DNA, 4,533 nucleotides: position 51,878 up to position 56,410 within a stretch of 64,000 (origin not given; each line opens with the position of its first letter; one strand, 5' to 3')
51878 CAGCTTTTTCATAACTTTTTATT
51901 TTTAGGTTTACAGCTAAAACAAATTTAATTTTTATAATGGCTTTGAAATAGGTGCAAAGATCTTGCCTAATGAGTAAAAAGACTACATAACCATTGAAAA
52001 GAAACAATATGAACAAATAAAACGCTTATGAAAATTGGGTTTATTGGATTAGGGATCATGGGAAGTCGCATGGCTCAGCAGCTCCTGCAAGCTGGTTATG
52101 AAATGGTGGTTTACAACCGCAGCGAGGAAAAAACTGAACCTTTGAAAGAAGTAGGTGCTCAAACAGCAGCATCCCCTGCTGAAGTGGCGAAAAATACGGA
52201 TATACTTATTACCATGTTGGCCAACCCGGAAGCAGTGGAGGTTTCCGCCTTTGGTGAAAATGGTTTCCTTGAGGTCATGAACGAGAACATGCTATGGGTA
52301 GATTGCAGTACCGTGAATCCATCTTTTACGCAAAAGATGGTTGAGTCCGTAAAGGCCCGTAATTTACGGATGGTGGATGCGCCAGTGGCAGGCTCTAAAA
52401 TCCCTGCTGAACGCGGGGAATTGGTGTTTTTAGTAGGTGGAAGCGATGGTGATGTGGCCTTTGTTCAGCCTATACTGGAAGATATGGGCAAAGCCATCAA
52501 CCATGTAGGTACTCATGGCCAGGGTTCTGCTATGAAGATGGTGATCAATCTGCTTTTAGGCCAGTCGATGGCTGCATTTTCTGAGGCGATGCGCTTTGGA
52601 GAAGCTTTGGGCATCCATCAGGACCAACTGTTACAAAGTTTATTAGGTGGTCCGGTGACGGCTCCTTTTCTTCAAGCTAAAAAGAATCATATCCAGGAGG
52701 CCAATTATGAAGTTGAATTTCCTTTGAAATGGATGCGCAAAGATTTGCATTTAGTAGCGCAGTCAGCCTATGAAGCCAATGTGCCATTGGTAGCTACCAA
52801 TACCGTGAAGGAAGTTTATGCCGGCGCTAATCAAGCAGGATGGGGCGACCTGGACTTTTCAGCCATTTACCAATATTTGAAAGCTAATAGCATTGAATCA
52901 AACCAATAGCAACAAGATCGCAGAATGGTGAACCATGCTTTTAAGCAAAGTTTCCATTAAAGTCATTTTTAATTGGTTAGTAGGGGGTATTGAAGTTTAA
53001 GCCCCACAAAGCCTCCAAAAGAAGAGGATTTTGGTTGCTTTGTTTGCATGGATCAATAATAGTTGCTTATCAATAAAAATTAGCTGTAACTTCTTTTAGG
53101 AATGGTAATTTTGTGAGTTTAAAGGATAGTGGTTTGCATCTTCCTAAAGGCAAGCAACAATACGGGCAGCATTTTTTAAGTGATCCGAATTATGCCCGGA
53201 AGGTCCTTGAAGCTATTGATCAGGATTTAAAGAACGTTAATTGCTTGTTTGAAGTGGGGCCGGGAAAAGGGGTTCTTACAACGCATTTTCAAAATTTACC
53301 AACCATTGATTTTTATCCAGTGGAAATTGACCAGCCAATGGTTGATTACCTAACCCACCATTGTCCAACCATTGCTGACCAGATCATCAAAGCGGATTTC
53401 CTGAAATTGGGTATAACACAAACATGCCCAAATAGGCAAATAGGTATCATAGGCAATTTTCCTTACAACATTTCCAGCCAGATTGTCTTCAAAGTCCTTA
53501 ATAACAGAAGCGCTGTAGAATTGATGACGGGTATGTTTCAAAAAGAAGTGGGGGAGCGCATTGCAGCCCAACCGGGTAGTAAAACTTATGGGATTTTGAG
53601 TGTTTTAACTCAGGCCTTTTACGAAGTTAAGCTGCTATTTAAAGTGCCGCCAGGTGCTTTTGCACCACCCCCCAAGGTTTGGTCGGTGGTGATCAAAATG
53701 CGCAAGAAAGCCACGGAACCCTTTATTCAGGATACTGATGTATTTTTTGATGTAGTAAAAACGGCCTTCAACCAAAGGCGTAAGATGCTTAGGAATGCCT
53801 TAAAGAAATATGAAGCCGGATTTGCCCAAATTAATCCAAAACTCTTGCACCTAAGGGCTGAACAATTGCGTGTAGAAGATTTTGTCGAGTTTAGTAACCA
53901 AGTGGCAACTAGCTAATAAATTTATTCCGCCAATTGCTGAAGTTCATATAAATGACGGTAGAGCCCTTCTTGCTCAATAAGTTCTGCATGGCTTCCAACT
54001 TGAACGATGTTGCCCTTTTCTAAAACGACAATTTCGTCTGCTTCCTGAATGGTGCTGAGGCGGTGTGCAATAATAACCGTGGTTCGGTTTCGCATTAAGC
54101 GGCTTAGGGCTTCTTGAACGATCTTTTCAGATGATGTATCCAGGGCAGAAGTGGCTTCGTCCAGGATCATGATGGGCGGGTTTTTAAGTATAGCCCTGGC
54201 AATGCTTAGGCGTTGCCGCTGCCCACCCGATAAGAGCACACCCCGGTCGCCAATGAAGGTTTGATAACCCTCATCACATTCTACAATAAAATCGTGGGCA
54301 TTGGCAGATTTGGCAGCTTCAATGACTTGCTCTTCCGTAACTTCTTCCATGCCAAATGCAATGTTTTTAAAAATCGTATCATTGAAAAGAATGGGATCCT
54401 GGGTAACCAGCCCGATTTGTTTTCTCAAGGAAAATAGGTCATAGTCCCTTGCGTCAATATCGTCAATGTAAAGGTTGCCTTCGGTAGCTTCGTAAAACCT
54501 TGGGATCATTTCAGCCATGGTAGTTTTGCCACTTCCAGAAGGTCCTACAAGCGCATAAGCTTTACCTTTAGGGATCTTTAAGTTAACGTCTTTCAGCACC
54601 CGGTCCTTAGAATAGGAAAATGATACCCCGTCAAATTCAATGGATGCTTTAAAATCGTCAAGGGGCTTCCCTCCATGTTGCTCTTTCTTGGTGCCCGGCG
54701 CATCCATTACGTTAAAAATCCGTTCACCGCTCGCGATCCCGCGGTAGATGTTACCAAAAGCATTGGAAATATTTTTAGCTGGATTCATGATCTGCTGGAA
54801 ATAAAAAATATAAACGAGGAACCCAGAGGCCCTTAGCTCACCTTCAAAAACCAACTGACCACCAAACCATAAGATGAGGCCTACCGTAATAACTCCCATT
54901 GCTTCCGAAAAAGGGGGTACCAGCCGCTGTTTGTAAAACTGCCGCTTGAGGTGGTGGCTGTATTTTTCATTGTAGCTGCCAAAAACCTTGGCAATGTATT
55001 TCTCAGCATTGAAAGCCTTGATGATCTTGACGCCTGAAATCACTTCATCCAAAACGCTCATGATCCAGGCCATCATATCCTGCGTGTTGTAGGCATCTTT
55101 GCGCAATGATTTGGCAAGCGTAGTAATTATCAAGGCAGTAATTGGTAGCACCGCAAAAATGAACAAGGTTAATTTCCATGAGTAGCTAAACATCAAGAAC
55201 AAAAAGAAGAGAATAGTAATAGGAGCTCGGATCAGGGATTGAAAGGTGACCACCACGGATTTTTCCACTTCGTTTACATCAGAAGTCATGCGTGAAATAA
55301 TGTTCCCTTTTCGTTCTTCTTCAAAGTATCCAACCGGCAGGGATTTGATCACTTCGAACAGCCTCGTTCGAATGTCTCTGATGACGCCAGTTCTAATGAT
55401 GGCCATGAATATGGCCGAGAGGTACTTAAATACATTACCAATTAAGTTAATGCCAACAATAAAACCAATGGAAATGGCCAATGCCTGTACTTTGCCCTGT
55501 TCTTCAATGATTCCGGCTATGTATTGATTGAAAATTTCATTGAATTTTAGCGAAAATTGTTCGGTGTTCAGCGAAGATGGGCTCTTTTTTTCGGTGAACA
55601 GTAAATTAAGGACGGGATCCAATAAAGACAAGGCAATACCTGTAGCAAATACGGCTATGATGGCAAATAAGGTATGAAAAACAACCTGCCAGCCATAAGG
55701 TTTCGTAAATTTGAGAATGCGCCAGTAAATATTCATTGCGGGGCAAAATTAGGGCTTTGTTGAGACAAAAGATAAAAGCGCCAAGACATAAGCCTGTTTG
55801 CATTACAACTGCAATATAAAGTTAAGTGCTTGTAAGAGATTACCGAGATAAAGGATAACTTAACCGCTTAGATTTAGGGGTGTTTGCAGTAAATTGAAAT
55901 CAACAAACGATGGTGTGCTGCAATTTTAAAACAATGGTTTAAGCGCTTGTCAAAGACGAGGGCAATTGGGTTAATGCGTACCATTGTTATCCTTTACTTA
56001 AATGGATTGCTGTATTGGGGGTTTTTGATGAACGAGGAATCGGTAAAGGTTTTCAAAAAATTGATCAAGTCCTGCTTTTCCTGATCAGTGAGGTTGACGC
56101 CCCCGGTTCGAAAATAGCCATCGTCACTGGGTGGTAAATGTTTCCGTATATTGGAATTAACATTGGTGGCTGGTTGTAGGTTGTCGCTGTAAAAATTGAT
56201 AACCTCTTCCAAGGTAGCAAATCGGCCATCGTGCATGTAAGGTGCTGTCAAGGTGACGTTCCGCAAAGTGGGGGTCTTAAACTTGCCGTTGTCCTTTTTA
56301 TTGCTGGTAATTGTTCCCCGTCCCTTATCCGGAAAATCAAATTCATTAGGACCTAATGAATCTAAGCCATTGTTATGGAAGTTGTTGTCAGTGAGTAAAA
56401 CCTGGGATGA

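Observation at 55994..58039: MbnP/MbnH-like pair: lipoprotein plus di-haem cytochrome c peroxidase, outside any methanobactin context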

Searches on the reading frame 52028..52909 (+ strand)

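Call 56: search_protein_families(library=pfam, proteins=[window:52028-52909:+], max_evalue=0.0001)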
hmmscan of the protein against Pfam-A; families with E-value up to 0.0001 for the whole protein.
window:52028-52909:+ (293 aa): 6 families
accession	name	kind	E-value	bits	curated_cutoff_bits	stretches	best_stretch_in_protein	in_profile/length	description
PF03446.21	NAD_binding_2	-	3.1e-48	164.2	21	1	2-161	1-161/161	NAD binding domain of 6-phosphogluconate dehydrogenase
PF14833.11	NAD_binding_11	-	5.9e-25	88.3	30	1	164-284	1-122/122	NAD-binding of NADP-dependent 3-hydroxyisobutyrate dehydrogenase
PF03807.23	F420_oxidored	-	4e-10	40.6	21.6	1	2-62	1-65/94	NADP oxidoreductase coenzyme F420-dependent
PF02826.25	2-Hacid_dh_C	-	1.8e-07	31.2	25.1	1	2-66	38-101/178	D-isomer specific 2-hydroxyacid dehydrogenase, NAD binding domain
PF01488.26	Shikimate_DH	-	7.1e-07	29.8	24.3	1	2-94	14-112/138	Shikimate / quinate 5-dehydrogenase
PF02737.24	3HCDH_N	-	3.7e-05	24.2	22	1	2-46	1-45/180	3-hydroxyacyl-CoA dehydrogenase, NAD binding domain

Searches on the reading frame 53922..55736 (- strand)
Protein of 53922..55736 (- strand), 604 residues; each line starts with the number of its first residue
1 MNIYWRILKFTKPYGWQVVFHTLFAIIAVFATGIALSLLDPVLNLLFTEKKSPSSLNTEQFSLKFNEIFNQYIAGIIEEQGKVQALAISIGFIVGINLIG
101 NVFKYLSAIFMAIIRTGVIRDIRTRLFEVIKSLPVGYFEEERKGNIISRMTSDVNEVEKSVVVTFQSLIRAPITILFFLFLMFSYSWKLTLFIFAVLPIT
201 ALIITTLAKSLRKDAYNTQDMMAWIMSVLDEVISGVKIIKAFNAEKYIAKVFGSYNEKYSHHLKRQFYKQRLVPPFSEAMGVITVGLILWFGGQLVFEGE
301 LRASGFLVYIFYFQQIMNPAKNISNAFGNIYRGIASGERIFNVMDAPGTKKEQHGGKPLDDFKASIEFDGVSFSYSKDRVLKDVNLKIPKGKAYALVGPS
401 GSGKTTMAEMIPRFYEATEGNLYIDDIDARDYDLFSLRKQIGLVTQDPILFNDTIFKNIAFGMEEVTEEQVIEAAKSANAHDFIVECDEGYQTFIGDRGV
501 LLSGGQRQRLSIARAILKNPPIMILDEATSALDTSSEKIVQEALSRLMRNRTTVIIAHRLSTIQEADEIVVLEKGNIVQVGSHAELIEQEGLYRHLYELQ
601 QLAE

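Call 56: search_protein_families(library=pfam, proteins=[window:53922-55736:-], max_evalue=0.0001)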
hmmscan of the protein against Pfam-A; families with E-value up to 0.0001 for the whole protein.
window:53922-55736:- (604 aa): 3 families
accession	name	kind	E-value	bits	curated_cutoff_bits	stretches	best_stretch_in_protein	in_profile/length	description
PF00664.28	ABC_membrane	-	1.4e-40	140.1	28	1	66-319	18-273/274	ABC transporter transmembrane region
PF00005.33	ABC_tran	-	2.4e-31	109.6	25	1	381-530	1-137/137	ABC transporter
PF02463.25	SMC_N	-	2.1e-09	37.6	40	1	420-572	109-211/220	RecF/RecN/SMC N terminal domain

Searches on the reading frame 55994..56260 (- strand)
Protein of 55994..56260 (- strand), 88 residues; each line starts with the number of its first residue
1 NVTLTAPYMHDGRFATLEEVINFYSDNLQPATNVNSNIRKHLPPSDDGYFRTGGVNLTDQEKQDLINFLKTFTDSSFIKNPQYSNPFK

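Call 93: search_solved_structures(query=window:55994-56260:-, max_evalue=10, show_alignments=5)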
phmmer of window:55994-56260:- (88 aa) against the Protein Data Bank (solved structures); distinct sequences matched with E-value up to 10: 19.
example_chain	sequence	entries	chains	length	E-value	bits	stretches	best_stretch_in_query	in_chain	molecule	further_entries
6e1c_A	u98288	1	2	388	8.6e-15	58.1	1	1-87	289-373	Di-heme enzyme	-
2c1u_A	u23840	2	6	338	0.0084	19.9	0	1-25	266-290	DI-HAEM CYTOCHROME C PEROXIDASE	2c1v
3o5c_A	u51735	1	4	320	0.014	19.2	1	1-26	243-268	Cytochrome c551 peroxidase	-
3sjl_A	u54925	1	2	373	0.026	18.3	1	1-75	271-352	Methylamine utilization protein mauG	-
3rn1_A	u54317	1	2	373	0.026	18.3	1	1-75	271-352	Methylamine utilization protein MauG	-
3rn0_A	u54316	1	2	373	0.026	18.3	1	1-75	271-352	Methylamine utilization protein MauG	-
4l1q_A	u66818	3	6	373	0.026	18.3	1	1-75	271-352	Methylamine utilization protein MauG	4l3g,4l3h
4o1q_A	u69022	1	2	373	0.026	18.3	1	1-75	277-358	Methylamine utilization protein MauG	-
3l4m_A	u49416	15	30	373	0.026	18.3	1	1-75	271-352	Methylamine utilization protein mauG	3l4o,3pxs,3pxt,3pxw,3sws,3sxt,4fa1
3svw_A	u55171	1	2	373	0.026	18.3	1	1-75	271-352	Methylamine utilization protein MauG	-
3sle_A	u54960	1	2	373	0.027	18.3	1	1-75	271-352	Methylamine utilization protein MauG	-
3rlm_A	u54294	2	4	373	0.027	18.3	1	1-75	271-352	Methylamine utilization protein MauG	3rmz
4y5r_A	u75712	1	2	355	0.027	18.3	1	1-75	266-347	Methylamine utilization protein MauG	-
6nx0_A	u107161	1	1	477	0.027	18.2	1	1-78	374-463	Di-haem cytochrome c peroxidase family protein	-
3orv_A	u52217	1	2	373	0.12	16.2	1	1-75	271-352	Methylamine utilization protein mauG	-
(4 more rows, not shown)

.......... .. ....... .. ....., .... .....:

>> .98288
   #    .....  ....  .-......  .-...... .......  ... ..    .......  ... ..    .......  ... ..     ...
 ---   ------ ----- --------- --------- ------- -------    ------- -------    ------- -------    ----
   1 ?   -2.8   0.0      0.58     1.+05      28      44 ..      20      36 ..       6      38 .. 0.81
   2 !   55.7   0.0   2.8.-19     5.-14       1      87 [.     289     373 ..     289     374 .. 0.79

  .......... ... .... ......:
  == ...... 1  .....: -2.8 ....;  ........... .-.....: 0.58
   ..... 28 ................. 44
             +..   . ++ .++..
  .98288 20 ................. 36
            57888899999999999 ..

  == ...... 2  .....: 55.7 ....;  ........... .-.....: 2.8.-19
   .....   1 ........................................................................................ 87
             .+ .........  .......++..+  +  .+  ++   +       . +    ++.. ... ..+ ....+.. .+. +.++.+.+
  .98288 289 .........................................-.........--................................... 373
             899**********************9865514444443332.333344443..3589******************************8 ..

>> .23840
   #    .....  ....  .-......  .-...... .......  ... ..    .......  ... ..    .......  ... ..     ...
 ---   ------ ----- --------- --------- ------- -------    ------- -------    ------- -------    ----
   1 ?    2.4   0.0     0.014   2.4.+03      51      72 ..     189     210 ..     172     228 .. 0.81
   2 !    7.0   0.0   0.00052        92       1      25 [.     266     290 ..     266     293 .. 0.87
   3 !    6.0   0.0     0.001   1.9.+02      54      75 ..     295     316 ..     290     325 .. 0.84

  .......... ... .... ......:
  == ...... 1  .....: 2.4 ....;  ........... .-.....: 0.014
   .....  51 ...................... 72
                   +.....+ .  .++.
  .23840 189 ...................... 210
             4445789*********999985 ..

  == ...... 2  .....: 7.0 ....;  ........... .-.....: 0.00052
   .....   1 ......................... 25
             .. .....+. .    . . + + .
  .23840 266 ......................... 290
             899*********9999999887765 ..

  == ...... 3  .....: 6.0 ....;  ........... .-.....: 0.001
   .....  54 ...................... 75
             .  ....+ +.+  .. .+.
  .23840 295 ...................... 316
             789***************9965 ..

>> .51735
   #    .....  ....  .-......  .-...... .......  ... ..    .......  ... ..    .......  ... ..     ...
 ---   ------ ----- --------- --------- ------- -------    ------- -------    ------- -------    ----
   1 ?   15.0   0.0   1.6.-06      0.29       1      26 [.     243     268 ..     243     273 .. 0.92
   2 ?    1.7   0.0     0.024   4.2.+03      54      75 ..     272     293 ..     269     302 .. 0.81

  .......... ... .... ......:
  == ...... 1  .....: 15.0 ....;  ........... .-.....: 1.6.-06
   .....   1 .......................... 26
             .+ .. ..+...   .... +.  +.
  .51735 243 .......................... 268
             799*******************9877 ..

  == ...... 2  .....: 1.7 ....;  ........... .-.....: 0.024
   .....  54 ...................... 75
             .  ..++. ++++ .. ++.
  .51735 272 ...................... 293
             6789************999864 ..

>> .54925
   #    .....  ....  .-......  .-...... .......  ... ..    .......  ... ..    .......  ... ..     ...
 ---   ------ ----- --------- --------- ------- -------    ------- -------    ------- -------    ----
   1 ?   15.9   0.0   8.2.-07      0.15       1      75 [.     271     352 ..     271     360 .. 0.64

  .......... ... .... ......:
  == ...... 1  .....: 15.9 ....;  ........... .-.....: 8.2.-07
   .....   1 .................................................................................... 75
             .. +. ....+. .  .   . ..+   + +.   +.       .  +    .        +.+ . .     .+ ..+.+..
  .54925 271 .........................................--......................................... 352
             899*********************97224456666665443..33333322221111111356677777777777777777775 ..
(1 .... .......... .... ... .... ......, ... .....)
